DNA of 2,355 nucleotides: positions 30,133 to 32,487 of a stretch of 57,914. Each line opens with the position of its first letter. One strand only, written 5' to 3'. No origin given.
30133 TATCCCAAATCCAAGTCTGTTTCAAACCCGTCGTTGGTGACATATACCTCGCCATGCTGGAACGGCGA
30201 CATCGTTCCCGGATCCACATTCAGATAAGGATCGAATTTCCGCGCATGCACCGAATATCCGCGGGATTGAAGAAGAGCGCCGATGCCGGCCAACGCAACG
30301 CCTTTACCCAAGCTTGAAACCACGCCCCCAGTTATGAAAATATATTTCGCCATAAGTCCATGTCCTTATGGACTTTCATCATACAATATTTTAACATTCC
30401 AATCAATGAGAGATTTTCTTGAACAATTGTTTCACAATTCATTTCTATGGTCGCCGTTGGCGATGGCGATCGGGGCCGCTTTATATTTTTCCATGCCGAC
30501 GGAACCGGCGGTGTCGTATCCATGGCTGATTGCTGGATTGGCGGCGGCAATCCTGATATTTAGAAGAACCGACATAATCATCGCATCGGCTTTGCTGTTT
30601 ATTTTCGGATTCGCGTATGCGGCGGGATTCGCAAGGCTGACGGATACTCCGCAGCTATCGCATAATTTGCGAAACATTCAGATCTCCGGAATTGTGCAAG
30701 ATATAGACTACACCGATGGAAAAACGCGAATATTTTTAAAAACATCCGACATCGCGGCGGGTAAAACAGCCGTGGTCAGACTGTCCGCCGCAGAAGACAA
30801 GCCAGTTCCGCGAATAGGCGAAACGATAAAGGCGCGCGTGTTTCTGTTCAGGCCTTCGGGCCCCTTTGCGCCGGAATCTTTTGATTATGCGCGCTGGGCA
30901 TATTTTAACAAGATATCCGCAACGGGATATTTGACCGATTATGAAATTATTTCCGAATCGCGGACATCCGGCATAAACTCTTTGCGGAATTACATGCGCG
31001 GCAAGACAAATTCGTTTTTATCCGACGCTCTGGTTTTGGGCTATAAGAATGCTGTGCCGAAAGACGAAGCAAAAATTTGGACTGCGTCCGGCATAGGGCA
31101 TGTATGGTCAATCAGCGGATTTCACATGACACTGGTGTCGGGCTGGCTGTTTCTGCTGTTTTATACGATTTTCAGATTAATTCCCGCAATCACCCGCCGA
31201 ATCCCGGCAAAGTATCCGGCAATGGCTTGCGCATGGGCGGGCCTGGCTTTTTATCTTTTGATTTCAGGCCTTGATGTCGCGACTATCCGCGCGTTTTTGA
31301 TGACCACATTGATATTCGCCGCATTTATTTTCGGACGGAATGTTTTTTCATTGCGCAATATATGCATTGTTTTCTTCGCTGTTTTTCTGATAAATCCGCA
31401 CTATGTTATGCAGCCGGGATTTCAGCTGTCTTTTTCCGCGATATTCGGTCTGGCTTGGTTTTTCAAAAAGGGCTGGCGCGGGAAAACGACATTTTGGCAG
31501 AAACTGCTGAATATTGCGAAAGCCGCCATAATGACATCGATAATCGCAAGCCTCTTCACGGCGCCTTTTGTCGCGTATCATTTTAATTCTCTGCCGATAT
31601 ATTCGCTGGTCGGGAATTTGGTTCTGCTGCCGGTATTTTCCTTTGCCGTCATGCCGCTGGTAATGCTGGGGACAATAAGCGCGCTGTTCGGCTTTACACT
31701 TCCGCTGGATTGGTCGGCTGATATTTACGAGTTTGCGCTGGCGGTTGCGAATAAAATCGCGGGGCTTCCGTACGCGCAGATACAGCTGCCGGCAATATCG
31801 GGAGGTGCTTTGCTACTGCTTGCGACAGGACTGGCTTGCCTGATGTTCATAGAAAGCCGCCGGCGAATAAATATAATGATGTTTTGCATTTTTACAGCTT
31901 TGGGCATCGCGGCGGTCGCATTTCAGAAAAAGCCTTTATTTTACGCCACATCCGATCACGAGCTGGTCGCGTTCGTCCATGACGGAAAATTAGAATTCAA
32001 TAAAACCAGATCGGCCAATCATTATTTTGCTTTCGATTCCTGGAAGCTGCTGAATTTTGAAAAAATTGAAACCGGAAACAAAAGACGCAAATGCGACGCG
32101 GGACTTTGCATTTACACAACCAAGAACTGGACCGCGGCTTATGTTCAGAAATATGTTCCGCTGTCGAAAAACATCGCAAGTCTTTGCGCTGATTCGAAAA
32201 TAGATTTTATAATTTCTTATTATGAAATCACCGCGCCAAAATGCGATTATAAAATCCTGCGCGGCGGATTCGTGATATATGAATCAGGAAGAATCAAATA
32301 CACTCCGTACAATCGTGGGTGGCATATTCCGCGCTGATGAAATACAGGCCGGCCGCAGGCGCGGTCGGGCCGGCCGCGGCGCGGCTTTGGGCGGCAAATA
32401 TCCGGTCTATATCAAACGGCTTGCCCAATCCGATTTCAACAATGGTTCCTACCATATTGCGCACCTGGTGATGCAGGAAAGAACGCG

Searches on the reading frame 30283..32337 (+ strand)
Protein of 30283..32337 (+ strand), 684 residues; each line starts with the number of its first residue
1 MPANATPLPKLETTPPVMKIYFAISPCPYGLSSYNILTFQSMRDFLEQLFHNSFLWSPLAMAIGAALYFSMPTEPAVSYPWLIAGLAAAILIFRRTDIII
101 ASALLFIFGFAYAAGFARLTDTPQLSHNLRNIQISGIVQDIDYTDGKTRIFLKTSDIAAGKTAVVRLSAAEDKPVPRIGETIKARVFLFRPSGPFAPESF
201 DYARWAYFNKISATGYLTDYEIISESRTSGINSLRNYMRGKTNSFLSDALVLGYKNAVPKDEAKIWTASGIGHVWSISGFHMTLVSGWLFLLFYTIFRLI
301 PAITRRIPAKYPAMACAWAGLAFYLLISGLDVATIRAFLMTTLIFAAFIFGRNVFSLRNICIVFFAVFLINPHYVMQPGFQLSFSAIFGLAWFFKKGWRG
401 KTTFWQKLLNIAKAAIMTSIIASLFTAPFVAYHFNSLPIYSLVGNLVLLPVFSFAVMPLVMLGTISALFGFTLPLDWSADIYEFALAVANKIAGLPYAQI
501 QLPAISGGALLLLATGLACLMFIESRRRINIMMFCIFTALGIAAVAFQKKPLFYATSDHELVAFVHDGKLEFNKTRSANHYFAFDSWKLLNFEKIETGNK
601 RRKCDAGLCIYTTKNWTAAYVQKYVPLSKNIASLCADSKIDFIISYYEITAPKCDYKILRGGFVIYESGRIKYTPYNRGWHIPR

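Call 13: search_protein_families(library=pfam, proteins=[window:30283-32337:+], max_evalue=0.001)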
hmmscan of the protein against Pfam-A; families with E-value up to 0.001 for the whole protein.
window:30283-32337:+ (684 aa): 2 families
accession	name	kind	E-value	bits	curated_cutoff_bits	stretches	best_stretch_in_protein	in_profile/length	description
PF03772.21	Competence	-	3.7e-51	174.5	23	1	250-526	1-269/270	Competence protein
PF13567.11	DUF4131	-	5.2e-16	59.2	31.6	1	82-221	9-163/165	Domain of unknown function (DUF4131)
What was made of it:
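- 30283..32337 (+): ComEC (inner-membrane DNA channel). Possible partner if the system imports DNA; this is inference only. Pfam Competence PF03772, 3.7e-51, plus DUF4131 (call 13).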
